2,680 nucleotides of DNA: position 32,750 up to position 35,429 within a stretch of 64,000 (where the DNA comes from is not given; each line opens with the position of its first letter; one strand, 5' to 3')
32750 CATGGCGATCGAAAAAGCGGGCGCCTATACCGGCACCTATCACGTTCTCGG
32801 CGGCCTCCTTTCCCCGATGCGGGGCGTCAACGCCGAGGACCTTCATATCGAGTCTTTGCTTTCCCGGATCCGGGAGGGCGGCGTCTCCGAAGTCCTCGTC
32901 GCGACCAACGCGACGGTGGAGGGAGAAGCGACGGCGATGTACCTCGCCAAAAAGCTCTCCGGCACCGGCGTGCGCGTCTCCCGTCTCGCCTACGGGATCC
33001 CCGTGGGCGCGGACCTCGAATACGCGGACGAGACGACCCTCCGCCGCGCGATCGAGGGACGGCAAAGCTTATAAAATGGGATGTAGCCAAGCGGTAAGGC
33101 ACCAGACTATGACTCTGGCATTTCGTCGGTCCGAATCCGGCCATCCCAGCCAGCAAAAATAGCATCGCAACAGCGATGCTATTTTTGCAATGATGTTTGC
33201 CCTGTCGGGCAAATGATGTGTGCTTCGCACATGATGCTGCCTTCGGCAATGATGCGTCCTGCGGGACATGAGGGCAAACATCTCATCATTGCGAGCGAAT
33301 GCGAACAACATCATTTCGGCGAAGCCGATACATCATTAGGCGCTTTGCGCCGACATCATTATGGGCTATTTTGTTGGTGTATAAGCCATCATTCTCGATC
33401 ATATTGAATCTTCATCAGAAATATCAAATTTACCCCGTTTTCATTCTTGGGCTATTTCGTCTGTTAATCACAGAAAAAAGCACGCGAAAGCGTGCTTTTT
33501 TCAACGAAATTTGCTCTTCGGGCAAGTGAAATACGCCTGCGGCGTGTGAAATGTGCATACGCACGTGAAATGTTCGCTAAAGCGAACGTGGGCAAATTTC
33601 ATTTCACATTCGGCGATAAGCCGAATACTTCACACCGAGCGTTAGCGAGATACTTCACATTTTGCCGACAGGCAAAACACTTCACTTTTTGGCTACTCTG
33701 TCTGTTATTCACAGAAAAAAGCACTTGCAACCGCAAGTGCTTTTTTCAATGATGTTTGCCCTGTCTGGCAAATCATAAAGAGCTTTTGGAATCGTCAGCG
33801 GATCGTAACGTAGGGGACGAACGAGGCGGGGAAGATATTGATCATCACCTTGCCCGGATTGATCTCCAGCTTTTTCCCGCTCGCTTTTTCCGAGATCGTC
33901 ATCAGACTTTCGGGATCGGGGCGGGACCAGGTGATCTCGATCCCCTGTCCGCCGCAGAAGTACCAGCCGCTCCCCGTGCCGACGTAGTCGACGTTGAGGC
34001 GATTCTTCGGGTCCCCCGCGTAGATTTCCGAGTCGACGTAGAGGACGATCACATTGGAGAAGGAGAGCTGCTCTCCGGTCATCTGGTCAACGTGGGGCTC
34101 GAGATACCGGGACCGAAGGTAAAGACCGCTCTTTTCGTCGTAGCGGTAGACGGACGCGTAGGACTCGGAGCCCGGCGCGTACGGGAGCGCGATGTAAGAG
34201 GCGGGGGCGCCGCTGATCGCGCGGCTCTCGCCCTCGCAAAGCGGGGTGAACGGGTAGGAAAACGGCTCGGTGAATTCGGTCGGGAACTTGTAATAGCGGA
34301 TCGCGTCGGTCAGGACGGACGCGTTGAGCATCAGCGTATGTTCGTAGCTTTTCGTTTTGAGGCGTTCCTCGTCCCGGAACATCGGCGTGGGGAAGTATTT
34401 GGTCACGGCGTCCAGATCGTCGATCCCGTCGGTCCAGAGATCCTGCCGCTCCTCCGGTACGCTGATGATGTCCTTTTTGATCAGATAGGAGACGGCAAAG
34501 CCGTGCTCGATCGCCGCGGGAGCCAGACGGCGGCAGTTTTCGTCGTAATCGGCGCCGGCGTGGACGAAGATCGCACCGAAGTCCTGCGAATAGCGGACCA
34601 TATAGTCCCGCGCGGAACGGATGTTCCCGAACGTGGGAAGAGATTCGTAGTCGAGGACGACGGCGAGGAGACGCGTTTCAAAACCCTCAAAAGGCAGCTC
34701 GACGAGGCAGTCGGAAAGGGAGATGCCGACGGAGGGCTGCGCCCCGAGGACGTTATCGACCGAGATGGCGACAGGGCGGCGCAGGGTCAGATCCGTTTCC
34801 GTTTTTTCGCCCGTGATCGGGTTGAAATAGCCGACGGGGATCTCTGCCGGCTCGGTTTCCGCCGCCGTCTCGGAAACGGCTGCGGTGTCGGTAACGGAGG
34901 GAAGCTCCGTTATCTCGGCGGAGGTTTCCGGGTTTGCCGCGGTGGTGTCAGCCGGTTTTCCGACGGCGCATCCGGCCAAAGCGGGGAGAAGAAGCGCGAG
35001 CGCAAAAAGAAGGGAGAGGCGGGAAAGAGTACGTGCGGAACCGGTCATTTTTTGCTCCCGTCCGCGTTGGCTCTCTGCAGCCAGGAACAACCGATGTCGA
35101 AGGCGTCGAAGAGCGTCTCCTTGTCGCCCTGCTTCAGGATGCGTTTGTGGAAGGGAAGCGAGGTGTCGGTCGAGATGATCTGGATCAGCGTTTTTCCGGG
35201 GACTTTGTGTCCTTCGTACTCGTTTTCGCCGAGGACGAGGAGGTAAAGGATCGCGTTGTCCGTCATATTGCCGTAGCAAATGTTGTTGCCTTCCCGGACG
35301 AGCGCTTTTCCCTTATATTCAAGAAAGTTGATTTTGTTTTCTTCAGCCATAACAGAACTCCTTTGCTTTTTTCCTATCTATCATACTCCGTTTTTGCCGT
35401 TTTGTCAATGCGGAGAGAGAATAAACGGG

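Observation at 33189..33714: Two terminator-bounded modules built from a constant heptad plus variable mini-hairpins, arranged as forward array then mirror-image array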

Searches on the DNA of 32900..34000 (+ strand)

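Call 4: search_rna_families(source=window, start=32900, end=34000, threshold=evalue, max_evalue=10, show_alignments=2)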
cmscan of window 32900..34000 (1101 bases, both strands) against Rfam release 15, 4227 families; matches with E-value up to 10: 30.
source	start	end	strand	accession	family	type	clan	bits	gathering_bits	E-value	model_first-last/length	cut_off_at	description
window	33502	33576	+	RF01706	Gut-1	Gene; sRNA;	-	70.2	50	9.6e-14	1-77/77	no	Gut-1 RNA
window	33077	33149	+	RF00005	tRNA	Gene; tRNA;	CL00001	56.2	29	3.5e-11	1-71/71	no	tRNA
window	33188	33260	+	RF01706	Gut-1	Gene; sRNA;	-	34.6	50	9.7e-05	1-77/77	no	Gut-1 RNA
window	33074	33189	+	RF02432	SpF25_sRNA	Gene; sRNA;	-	31.8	48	0.0051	1-102/102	no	Streptococcus sRNA SpF25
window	33412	33504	+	RF00506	Thr_leader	Cis-reg; leader;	-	31.7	55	0.00091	1-118/118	no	Threonine operon leader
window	33472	33588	-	RF00512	Leu_leader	Cis-reg; leader;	-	22.8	50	0.043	1-148/148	no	Leucine operon leader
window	33472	33501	-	RF02066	STnc320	Gene; sRNA;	-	22.5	50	0.15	20-49/55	no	Salmonella enterica sRNA STnc320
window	33430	33506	+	RF02059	STnc50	Gene; sRNA;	-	22.5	55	0.47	1-84/84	no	Salmonella enterica sRNA STnc40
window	33596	33687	-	RF01706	Gut-1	Gene; sRNA;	-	22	50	0.15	1-77/77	no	Gut-1 RNA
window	33713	33748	+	RF04120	MIR5998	Gene; miRNA;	-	21.9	180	0.042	1-173/173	no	MIR5998 microRNA precursor family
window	33077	33150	-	RF04354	Plastid-ycf2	Cis-reg;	-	20.6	65.7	0.23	1-75/75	no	Plastid-ycf2 5UTR RNA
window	33696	33749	+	RF00506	Thr_leader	Cis-reg; leader;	-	20.5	55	0.4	1-118/118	no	Threonine operon leader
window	33660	33750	+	RF02432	SpF25_sRNA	Gene; sRNA;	-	19.8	48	2.2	1-102/102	no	Streptococcus sRNA SpF25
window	33471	33535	-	RF00506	Thr_leader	Cis-reg; leader;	-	19.6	55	0.64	1-118/118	no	Threonine operon leader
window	33712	33749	+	RF03996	mir-3012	Gene; miRNA;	-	19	90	2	1-68/68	no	mir-3012 microRNA precursor family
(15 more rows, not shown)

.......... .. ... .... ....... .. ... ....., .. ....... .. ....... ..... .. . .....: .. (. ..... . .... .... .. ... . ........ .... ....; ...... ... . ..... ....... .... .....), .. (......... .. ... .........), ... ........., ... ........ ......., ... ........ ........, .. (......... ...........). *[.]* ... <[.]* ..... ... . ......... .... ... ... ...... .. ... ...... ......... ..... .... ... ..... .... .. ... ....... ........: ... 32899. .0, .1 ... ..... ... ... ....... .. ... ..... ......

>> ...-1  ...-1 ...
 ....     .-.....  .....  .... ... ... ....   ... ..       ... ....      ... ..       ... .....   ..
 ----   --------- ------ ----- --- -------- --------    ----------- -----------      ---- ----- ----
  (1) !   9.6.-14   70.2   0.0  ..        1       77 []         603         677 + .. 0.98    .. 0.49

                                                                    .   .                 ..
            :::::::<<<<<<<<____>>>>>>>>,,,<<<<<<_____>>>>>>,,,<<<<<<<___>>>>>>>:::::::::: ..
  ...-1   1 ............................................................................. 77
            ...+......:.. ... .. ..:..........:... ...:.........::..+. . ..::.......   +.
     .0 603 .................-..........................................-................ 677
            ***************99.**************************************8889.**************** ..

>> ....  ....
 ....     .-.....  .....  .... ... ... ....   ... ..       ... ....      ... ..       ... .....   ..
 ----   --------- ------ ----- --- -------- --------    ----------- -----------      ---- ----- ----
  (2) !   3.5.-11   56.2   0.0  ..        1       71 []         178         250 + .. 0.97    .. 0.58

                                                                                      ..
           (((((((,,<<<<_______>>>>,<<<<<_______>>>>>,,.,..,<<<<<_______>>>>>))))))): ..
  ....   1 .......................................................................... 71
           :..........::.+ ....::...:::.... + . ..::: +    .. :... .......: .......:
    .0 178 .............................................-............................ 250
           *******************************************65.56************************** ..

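Call 32: search_dna_similar(query=window:33150-33760:+, collection=phages, mode=distant, max_evalue=0.01)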
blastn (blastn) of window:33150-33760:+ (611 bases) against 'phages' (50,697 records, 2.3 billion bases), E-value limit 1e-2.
No match.

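Call 33: search_dna_similar(query=window:33150-33760:+, collection=plasmids, mode=distant, max_evalue=0.01)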
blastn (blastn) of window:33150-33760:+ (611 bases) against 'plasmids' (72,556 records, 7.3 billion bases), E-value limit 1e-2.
No match.

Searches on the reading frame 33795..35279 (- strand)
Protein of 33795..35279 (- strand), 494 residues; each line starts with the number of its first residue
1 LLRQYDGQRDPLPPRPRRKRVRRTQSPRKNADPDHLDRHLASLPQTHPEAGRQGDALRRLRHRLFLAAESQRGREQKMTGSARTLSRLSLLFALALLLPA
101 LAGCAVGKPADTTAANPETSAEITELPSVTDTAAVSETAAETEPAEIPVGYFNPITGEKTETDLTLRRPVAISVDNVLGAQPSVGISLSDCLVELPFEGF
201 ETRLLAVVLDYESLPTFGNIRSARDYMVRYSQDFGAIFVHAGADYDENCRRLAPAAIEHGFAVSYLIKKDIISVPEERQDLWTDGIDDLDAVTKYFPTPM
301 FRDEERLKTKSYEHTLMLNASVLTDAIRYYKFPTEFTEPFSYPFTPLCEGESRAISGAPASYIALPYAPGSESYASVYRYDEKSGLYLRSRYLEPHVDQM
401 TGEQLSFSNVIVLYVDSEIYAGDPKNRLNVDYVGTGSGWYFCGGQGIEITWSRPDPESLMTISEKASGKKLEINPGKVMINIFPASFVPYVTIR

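Call 45: search_protein_families(library=pfam, proteins=[window:33795-35279:-], max_evalue=0.01)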
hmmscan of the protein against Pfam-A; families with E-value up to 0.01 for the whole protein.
window:33795-35279:- (494 aa): 2 families
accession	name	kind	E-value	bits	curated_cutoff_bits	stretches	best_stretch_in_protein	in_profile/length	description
PF17479.7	DUF3048_C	-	3.8e-27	95.3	25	1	374-480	10-114/114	Protein of unknown function (DUF3048) C-terminal domain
PF11258.13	DUF3048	-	7.4e-22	78.5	25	1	156-246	2-93/148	Protein of unknown function (DUF3048) N-terminal domain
